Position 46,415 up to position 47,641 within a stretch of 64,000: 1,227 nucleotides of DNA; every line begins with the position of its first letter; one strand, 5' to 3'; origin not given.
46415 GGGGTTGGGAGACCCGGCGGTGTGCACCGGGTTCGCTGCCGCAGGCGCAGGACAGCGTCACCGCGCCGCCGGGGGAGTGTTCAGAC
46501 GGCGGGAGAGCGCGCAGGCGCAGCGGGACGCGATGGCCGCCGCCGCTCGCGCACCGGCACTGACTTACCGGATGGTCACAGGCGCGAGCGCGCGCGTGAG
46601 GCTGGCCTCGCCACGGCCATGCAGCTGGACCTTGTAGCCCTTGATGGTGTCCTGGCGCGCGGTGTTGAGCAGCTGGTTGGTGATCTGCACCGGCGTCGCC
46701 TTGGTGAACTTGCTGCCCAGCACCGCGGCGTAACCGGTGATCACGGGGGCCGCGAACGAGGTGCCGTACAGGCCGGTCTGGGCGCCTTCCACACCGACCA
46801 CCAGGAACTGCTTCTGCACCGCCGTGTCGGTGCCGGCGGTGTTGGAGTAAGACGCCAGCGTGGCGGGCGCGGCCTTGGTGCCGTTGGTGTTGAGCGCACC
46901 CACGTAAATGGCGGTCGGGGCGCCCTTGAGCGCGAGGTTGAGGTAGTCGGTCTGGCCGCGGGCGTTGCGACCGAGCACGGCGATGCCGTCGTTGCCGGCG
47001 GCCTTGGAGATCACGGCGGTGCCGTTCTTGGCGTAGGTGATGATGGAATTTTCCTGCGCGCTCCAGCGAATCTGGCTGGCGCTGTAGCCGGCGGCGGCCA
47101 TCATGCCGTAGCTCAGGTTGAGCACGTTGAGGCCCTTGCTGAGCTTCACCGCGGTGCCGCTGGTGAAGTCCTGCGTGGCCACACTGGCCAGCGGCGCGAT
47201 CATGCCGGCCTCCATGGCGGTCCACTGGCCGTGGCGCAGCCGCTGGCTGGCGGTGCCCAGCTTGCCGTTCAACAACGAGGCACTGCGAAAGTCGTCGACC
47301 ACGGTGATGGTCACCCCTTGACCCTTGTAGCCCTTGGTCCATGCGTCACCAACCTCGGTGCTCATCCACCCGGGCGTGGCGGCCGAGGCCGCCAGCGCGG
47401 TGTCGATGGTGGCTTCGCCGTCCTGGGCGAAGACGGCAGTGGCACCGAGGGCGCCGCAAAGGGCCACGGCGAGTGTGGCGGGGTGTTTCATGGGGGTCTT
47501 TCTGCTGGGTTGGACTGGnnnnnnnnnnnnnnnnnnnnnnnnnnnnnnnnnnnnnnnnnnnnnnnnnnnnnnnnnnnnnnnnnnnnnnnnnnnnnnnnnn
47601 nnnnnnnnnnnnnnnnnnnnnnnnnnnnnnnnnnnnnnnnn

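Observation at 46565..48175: Propeptide-less subtilase paired with an unknown beta-rich outer-membrane-like protein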

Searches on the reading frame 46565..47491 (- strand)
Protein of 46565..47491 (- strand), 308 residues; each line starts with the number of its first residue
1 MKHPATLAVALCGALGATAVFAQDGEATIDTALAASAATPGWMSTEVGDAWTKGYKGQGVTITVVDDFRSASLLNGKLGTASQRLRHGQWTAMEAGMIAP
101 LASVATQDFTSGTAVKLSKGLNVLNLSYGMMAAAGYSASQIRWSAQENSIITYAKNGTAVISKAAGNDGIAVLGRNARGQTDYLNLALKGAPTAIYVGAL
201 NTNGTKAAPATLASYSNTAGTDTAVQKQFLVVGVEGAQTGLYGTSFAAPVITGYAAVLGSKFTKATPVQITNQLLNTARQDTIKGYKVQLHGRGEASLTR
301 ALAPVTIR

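Call 3: search_protein_families(library=pfam, proteins=[window:46565-47491:-], max_evalue=1)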
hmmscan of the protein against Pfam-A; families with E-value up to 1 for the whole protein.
window:46565-47491:- (308 aa): 2 families
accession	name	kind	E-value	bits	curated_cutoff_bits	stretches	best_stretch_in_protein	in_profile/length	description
PF00082.27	Peptidase_S8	-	9e-12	45.3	21.8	1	118-280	108-277/288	Subtilase family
PF07249.18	Cerato-platanin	-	0.19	12.3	24.4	1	35-68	47-80/119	Cerato-platanin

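Call 4: search_protein_families(library=ncbifam, proteins=[window:46565-47491:-], max_evalue=1)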
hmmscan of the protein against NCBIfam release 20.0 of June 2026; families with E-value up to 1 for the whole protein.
window:46565-47491:- (308 aa): 3 families
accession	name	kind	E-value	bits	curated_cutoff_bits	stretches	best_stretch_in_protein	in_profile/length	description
TIGR03921.1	T7SS_mycosin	equivalog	9.4e-12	44.7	278.75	1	110-302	105-285/353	type VII secretion-associated serine protease mycosin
TIGR03895.1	protease_PatA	subfamily_domain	9.8e-05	21.3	421.05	1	107-279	44-201/606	PatA/PatG family cyanobactin maturation protease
NF042956.1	IteS_antiphage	equivalog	0.062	11.5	900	1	225-271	475-521/747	S8 family anti-phage peptidase IteS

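Call 6: find_homologous_proteins(query=window:46565-47491:-, max_evalue=0.001)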
Query window:46565-47491:- (308 aa): 1138 proteins with E <= 0.001 among 8000 candidates; the best 120 are listed.
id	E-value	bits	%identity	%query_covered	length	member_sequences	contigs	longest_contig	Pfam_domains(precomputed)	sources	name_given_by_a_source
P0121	3.7e-178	609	94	100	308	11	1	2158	PF00082.28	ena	-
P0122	7.2e-174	595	91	100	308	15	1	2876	PF00082.28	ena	-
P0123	2.1e-173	593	91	100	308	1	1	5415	PF00082.28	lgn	-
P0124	6.7e-173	592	92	100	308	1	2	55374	PF00082.28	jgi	jgi:subtilisin family serine protease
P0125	3.1e-172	590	91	100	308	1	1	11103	PF00082.28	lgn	-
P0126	4.1e-172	589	91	100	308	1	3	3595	PF00082.28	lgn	-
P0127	2.0e-170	584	89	100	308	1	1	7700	PF00082.28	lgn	-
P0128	4.1e-170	583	89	100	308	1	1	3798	PF00082.28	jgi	-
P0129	2.1e-169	580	88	100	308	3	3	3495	PF00082.28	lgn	-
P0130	1.4e-167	574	89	100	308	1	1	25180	PF00082.28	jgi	-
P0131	2.1e-167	574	99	89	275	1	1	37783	PF00082.28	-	-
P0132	3.2e-167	573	88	100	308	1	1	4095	PF00082.28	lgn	-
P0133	3.7e-167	573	99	89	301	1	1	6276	PF00082.28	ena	-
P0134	3.5e-166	570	88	100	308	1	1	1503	PF00082.28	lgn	-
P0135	2.2e-165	567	86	100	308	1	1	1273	PF00082.28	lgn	-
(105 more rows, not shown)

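Call 8: search_solved_structures(query=window:46565-47491:-, max_evalue=0.01, show_alignments=2)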
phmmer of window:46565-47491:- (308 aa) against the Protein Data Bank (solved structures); distinct sequences matched with E-value up to 0.01: 9.
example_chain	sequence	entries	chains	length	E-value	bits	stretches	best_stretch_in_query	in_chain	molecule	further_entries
7np7_P1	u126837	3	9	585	0.00014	24.8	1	195-281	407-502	Mycosin-5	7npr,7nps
4h6w_A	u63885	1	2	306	0.00015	24.7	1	108-278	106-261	N-terminal cyanobactin protease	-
4j94_A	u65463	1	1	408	0.0025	20.6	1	233-280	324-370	Membrane-anchored mycosin mycp1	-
1r6v_A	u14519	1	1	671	0.0034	20.2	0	240-285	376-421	subtilisin-like serine protease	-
4m1z_A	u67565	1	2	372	0.0045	19.8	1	237-280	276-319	Membrane-anchored mycosin mycp1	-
4kpg_A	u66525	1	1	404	0.005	19.7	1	237-280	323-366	Membrane-anchored mycosin mycp1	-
4kb5_A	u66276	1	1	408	0.0053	19.6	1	237-280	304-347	Membrane-anchored mycosin mycp1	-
4hvl_A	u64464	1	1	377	0.0078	19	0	239-280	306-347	Membrane-anchored mycosin mycp1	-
8e7f_A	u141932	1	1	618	0.0081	19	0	240-300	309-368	Extracellular serine protease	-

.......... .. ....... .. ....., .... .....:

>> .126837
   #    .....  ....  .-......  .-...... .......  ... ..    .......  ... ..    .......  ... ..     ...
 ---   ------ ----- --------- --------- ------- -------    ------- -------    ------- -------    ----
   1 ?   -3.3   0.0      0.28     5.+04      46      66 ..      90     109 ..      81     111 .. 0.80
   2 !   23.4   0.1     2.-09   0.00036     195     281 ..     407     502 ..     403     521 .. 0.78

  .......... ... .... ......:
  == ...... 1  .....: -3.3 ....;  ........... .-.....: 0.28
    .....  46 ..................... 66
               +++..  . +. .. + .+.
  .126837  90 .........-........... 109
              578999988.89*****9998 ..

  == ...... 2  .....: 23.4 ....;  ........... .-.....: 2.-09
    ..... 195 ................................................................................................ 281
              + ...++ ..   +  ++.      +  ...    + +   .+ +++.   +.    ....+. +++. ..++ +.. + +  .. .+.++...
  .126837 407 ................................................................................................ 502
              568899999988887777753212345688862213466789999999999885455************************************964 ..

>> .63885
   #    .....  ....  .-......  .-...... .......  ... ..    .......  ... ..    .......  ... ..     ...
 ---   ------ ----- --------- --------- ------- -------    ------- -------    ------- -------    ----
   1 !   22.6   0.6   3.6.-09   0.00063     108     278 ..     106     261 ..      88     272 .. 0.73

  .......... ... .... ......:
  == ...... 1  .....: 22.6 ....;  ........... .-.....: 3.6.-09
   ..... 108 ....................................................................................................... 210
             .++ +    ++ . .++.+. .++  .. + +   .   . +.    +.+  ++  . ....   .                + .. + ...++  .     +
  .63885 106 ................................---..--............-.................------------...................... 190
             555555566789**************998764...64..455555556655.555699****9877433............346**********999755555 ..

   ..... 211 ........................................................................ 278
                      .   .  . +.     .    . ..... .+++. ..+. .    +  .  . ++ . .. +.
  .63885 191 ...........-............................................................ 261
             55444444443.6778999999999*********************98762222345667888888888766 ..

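Call 47: search_solved_structures(query=A2, max_evalue=0.00001, show_alignments=1)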
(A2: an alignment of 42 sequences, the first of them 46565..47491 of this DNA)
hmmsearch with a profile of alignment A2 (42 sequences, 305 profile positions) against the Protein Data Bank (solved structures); distinct sequences matched with E-value up to 0.00001: 2.
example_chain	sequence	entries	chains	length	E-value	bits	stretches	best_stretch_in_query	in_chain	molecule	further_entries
8e7f_A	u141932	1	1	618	2.6e-07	33.3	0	239-295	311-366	Extracellular serine protease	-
7np7_P1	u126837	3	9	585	3.7e-07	32.8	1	192-276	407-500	Mycosin-5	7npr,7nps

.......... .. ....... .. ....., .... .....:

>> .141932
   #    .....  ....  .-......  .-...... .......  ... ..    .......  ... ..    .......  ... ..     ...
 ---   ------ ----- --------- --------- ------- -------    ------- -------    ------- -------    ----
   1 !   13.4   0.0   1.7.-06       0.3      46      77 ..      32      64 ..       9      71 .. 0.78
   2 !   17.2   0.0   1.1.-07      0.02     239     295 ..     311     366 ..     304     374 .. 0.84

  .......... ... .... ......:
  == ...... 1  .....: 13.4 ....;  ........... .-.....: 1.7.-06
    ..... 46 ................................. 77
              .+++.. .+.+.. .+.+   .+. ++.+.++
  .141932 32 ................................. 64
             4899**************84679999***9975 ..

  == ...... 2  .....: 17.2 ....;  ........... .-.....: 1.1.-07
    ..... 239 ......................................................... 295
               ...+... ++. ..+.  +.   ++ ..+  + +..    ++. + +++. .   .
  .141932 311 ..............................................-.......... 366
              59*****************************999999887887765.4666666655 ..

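Call 61: search_protein_families(library=padloc, proteins=[window:46565-47491:-], max_evalue=0.1)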
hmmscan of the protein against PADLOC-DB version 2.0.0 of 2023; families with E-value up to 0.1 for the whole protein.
window:46565-47491:- (308 aa): 2 families
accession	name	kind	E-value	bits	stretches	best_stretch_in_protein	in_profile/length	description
PDLC03014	subtilase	-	7.3e-09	33.6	1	116-289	245-384/391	-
PDLC02197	IetS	-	0.021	11.1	1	230-274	482-526/749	-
